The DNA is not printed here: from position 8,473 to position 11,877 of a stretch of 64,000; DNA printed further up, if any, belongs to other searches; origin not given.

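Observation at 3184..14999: Complete Ton motor co-operonic with an orphan giant protein, a PorV-like barrel and a T9SS-CTD cargo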

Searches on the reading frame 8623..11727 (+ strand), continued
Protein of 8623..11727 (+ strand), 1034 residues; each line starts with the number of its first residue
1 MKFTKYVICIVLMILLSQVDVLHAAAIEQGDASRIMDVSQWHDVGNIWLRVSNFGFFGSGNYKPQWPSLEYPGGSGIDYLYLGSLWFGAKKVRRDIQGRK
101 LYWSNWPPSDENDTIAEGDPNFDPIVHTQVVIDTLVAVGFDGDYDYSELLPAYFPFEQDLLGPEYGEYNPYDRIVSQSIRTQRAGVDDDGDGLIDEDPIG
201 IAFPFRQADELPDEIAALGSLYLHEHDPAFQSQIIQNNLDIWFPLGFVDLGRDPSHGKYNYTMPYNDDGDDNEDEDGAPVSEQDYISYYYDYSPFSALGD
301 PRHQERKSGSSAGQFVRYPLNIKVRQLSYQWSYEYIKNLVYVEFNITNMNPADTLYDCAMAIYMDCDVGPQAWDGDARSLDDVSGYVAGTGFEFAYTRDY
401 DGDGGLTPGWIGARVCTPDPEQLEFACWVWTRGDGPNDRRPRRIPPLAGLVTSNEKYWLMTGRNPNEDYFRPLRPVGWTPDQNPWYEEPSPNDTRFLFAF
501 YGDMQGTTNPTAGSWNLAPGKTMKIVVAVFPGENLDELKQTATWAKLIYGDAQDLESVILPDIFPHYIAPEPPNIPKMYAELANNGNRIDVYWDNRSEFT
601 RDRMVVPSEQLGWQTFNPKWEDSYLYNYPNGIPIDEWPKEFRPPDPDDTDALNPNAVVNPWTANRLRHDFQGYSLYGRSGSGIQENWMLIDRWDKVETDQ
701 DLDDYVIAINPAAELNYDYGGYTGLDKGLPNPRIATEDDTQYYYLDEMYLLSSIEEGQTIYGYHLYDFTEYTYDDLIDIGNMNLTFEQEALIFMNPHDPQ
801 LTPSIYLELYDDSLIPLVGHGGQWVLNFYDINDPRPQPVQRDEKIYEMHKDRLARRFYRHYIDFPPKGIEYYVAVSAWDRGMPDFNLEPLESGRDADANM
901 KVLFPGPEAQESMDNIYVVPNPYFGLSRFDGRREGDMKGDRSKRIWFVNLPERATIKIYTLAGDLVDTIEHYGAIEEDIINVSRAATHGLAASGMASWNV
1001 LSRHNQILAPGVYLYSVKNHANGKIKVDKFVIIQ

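Call 38: fold_search(model_id=the predicted structure, library=pdb)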
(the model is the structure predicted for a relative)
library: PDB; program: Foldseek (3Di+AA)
matches with E <= 10: 528; with E <= 0.001: 1
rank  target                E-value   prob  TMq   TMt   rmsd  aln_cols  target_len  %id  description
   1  7tyk_A                8.5e-04  0.60  0.08  0.10  29.1       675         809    9  Cryo-EM Structure of insulin receptor-related receptor (IRR) in apo-state captured at pH 7. The 3D refinement was appl (released 2023-02-15)
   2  8guy_E                1.1e-03  0.63  0.09  0.10  35.2       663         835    9  human insulin receptor bound with two insulin molecules (released 2022-11-09)
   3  5u8q_A                2.0e-03  0.54  0.09  0.10  25.8       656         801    9  Structure of the ectodomain of the human Type 1 insulin-like growth factor receptor in complex with IGF-I (released 2018-02-28)
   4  7v3p_A                2.6e-03  0.38  0.08  0.10  27.2       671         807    8  Cryo-EM structure of the IGF1R/insulin complex (released 2022-08-17)
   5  5u8r_A                3.4e-03  0.44  0.08  0.10  27.3       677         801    8  Structure of the ectodomain of the human Type 1 insulin-like growth factor receptor (released 2018-02-28)
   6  7stk_B                3.8e-03  0.21  0.06  0.07  28.6       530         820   10  Full-length insulin receptor bound with unsaturated insulin WT (2 insulins bound) asymmetric conformation (Conformatio (released 2022-03-30)
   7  8eyx_A                4.2e-03  0.44  0.08  0.10  29.4       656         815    9  Cryo-EM structure of 4 insulins bound full-length mouse IR mutant with physically decoupled alpha CTs (C684S/C685S/C68 (released 2022-11-09)
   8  8dtm_B                4.4e-03  0.25  0.06  0.17  30.0       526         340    7  Cryo-EM structure of insulin receptor (IR) bound with S597 component 2 (released 2022-09-07)
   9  8ez0_B                4.6e-03  0.20  0.06  0.08  33.0       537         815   10  Cryo-EM structure of 4 insulins bound full-length mouse IR mutant with physically decoupled alpha CTs (C684S/C685S/C68 (released 2022-11-09)
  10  5m11                  4.9e-03  1.00  0.08  0.10  15.0       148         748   18  Structural and functional probing of PorZ, an essential bacterial surface component of the type-IX secretion system of h (released 2016-11-09)
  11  7tyj_B                5.5e-03  0.35  0.08  0.19  28.8       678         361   10  Cryo-EM Structure of insulin receptor-related receptor (IRR) in apo-state captured at pH 7. The 3D refinement was focu (released 2023-02-15)
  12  8u4b_A                7.1e-03  0.15  0.06  0.07  29.0       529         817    8  Cryo-EM structure of long form insulin receptor (IR-B) in the apo state (released 2024-03-27)
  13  7sti_A                7.5e-03  0.35  0.08  0.10  33.1       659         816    9  Full-length insulin receptor bound with unsaturated insulin WT (1 insulin bound) asymmetric conformation (released 2022-03-30)
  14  7yq3_F                9.3e-03  0.30  0.08  0.10  33.6       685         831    9  human insulin receptor bound with A43 DNA aptamer and insulin (released 2022-11-09)
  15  6vwj_A                1.1e-02  0.66  0.06  0.23  19.2       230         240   11  Leg region of the closed conformation of the human type 1 insulin-like growth factor receptor ectodomain in complex wi (released 2020-05-13)
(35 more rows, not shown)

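Call 39: find_encoding_contigs(protein=P0163, flank=10000, max_places=2)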
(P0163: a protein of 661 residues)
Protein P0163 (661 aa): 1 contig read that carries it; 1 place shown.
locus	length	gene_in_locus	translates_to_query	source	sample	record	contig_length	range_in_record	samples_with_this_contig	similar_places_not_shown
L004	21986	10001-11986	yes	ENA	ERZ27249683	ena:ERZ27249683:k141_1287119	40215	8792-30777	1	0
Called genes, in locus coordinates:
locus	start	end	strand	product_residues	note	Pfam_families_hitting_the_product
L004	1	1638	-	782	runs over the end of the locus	-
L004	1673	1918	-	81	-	PF10387:DUF2442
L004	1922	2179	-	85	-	PF13711:DUF4160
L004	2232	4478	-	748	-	PF01564:Spermine_synth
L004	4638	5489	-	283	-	PF01261:AP_endonuc_2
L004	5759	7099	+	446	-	PF03349:Toluene_X (weak)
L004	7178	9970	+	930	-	PF13620:CarboxypepD_reg, PF13715:CarbopepD_reg_2, PF07715:Plug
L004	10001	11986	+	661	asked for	-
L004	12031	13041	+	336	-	PF03349:Toluene_X (faint)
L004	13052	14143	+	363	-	PF09459:EB_dh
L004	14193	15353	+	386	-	PF09459:EB_dh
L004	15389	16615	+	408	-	-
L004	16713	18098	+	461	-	PF20094:GWxTD_dom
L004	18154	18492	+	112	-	PF18911:PKD_4 (weak)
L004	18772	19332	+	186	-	PF01121:CoaE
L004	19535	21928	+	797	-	PF13567:DUF4131, PF03772:Competence, PF00753:Lactamase_B, PF23023:Anti-Pycsar_Apyc1 (weak)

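Call 41: find_encoding_contigs(protein=P0164, flank=10000, max_places=2)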
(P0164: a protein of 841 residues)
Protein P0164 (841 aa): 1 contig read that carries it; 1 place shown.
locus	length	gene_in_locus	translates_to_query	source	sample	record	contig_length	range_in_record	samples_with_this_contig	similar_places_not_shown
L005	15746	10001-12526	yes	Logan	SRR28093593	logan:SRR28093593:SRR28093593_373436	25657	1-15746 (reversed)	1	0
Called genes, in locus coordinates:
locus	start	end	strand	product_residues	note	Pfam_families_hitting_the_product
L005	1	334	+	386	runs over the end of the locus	PF12911:OppC_N, PF00528:BPD_transp_1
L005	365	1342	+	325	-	PF00005:ABC_tran, PF13304:AAA_21 (weak), PF08352:oligo_HPY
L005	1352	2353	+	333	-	PF00005:ABC_tran, PF08352:oligo_HPY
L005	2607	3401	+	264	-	PF01618:MotA_ExbB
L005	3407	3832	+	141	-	PF02472:ExbD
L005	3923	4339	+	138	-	PF02472:ExbD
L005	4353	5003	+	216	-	PF03544:TonB_C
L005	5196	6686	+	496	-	PF03264:Cytochrom_NNT (faint), PF22113:Mtrc-MtrF_II-IV_dom (faint)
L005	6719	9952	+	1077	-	PF13620:CarboxypepD_reg, PF13715:CarbopepD_reg_2, PF07715:Plug, PF25183:OMP_b-brl_4 (faint), PF00593:TonB_dep_Rec_b-barrel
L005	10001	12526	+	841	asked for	-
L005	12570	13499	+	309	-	PF03687:UPF0164 (faint), PF19572:PorV, PF03349:Toluene_X (faint)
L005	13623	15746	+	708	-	?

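Call 42: find_encoding_contigs(protein=P0196, flank=10000, max_places=2)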
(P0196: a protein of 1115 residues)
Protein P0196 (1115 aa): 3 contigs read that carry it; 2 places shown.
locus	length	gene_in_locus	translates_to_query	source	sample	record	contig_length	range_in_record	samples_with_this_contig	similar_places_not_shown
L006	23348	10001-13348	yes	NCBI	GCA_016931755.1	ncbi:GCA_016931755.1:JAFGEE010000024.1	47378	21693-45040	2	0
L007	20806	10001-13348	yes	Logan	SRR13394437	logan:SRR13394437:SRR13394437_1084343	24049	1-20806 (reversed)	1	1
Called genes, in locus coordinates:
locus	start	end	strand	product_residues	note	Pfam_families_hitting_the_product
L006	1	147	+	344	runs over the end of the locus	-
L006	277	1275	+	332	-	-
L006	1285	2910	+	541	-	PF19494:DUF6029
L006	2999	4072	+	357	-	PF01464:SLT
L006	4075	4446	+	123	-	PF00383:dCMP_cyt_deam_1, PF14421:LmjF365940-deam (faint)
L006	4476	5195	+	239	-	-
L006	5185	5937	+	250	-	PF01048:PNP_UDP_1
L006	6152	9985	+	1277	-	PF13620:CarboxypepD_reg, PF13715:CarbopepD_reg_2, PF07715:Plug (weak), PF00593:TonB_dep_Rec_b-barrel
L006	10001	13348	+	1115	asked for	-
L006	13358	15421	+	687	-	-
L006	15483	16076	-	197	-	PF01725:Ham1p_like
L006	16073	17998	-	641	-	PF00884:Sulfatase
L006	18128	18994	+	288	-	PF04055:Radical_SAM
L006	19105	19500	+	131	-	-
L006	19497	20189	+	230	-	-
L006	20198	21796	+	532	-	PF00535:Glycos_transf_2, PF13641:Glyco_tranf_2_3, PF13632:Glyco_trans_2_3 (weak), PF13727:CoA_binding_3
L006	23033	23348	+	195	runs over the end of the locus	PF07484:Collar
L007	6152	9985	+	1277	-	PF13620:CarboxypepD_reg, PF13715:CarbopepD_reg_2, PF07715:Plug (weak), PF00593:TonB_dep_Rec_b-barrel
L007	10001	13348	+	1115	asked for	-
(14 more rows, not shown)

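Call 51: find_related_loci(query=A3, collection=genome_contigs, flank=10000)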
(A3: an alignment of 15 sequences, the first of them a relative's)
Query A3 (661 aa) in genome_contigs; peptide patterns used: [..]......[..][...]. (x = any residue, [..] = any of these).
493 stretches matched a pattern; 482 encode a relative of the query (tblastn E <= 1e-3); the best 80 are kept; 78 distinct loci.
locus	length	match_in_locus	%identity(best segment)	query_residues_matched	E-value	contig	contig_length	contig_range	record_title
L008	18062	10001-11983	97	1-661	0e+0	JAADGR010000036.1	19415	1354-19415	MAG: Calditrichota bacterium isolate M_MetaBat.126 contig-127_10798, whole genome shotgun sequence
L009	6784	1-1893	97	31-661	0e+0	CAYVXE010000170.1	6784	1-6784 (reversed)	MAG TPA_asm: uncultured Calditrichaceae bacterium isolate binchicken_co253_176 genome assembly, contig: NODE_9720_length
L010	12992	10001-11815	67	45-659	0e+0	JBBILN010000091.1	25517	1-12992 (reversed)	MAG: bacterium isolate BQF270218_bin_21 NODE_719_length_25517_cov_24.335991, whole genome shotgun sequence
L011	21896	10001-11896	65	19-660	0e+0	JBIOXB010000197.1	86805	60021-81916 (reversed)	MAG: bacterium isolate MAG067 k127_4622953, whole genome shotgun sequence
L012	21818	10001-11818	66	45-660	0e+0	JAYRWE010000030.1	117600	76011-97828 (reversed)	MAG: bacterium isolate NJ_NJASGE3bin.37 k141_290495, whole genome shotgun sequence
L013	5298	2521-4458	63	3-659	0e+0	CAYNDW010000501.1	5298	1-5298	MAG TPA_asm: uncultured Cytophagia bacterium isolate binchicken_co248_448 genome assembly, contig: NODE_27823_length_529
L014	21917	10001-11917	64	18-660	0e+0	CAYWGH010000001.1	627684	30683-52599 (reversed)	MAG TPA_asm: uncultured Cytophagia bacterium isolate binchicken_co107_472 genome assembly, contig: NODE_8_length_627684_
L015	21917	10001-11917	62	17-660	0e+0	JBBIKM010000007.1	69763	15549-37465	MAG: bacterium isolate BQS170218_bin_186 NODE_181_length_69763_cov_5.179133, whole genome shotgun sequence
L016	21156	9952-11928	61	1-660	0e+0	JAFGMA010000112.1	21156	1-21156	MAG: candidate division KSB1 bacterium isolate Zod_Metabat.436 k87_4456699, whole genome shotgun sequence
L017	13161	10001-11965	59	5-660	0e+0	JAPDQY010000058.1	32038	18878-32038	MAG: Candidatus Coneutiohabitans thermophilus isolate ZMQR_201803_bins_22 ZMQR_201803_bins_22_scaffold_58, whole genome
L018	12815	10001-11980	42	47-661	3e-134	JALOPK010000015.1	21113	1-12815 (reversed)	MAG: Candidatus Eisenbacteria bacterium isolate Prado127 scaffold_2730, whole genome shotgun sequence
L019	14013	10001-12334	38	15-661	8e-120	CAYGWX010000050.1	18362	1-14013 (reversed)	MAG TPA_asm: uncultured bacterium isolate ERP119294_co1_425 genome assembly, contig: NODE_3787_length_18362_cov_24.88294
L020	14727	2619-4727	39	1-661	1e-129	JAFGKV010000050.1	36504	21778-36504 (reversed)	MAG: Candidatus Fermentibacteria bacterium isolate Zod_Metabat.355 k87_1338661, whole genome shotgun sequence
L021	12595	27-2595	34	1-661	6e-105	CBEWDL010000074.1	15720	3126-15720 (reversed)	MAG TPA_asm: uncultured bacterium isolate SRR12059192_binner23_Refined_3 genome assembly, contig: ERZ26875191.81, whole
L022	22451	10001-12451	34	49-661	2e-103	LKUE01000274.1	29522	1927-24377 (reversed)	MAG: Desulfuromonas sp. SDB scaffold-404, whole genome shotgun sequence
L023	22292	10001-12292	34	46-661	3e-102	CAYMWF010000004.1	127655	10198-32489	MAG TPA_asm: uncultured Gemmatimonadota bacterium isolate binchicken_co97_173 genome assembly, contig: NODE_329_length_1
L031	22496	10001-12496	33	2-661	2e-95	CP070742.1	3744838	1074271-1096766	MAG: Candidatus Zixiibacteriota bacterium isolate bin38 chromosome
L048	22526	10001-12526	37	9-661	7e-80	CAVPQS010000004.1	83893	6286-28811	MAG: uncultured bacterium isolate MFD10097.bin.1.9 genome assembly, contig: contig_10457, whole genome shotgun sequence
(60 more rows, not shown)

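Call 54: search_protein_families(library=pfam, alignment_id=A3, max_evalue=1)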
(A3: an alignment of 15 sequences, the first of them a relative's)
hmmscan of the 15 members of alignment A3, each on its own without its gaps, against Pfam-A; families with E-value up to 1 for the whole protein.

A. member 1, P0163 (661 aa): 2 families
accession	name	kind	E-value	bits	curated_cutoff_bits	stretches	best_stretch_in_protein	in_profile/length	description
PF18962.6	Por_Secre_tail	-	0.0062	17.2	27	1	594-659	20-75/75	Secretion system C-terminal sorting domain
PF03918.19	CcmH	-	0.21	11.3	25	1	6-36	95-125/143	Cytochrome C biogenesis protein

B. families by the number of members that match (of 15 scanned): 8 families
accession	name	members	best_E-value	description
PF18962.6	Por_Secre_tail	3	0.0062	Secretion system C-terminal sorting domain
PF08440.15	Poty_PP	1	0.05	Potyviridae polyprotein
PF13585.12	CHU_C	1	0.097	CHU_C Type IX secretion signal domain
PF20130.4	DUF6520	1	0.11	Family of unknown function (DUF6520)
PF01313.24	Bac_export_3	1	0.11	Bacterial export proteins, family 3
PF03918.19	CcmH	1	0.21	Cytochrome C biogenesis protein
PF16729.10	DUF5067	1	0.21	Domain of unknown function (DUF5067)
PF14880.11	COX14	1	0.27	Cytochrome oxidase c assembly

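Call 68: predict_structure(alignment_id=A4)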
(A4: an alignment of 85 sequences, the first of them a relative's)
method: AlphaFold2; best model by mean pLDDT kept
length: 661 residues; sequences in the alignment: 85
mean_pLDDT: 87.6   pTM: 0.82
mean pLDDT of the five models: 87.6, 86.8, 86.4, 86.1, 85.9
residues with pLDDT >= 90: 429; 70-90: 156; 50-70: 58; < 50: 18
segments of 3 or more residues with pLDDT < 50: 27-40
pLDDT, mean of each block of 10 residues (from residue 1): 64 77 50 42 88 97 94 95 96 98 90 67 96 94 96 97 82 98 95 98 96 98 94 93 92 94 92 96 85 67 79 94 84 60 95 98 97 77 95 84 90 94 95 93 97 93 96 91 77 78 92 95 91 93 83 77 69 72 84 93 96 84 88 92 95 92 75
secondary structure, 60 per line:
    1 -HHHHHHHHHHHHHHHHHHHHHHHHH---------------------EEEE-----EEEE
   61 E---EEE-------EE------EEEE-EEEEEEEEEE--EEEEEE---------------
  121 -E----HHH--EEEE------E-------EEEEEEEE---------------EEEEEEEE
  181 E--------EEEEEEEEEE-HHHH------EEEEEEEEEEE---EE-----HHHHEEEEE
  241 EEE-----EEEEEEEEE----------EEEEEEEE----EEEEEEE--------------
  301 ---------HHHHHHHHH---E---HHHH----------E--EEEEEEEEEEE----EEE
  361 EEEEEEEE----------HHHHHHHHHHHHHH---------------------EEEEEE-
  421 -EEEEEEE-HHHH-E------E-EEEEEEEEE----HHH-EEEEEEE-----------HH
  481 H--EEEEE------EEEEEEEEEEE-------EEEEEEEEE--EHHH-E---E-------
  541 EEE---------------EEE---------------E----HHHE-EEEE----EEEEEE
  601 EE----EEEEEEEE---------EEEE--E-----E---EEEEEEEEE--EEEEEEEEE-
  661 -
elements in order: H2-26 E48-51 E57-61 E65-67 E83-86 E88-97 E100-105 E132-135 E150-157 E173-181 E190-199 H201-204 E211-221 H232-235 E236-243 E249-257 E268-275 E280-286 H310-318 H326-329 E343-353 E358-368 H379-392 E414-419 E422-428 H430-433 E444-452 E461-467 E484-488 E495-505 E513-521 E541-543 E559-561 E587-590 E595-602 E607-614 E624-627 E640-648 E651-659
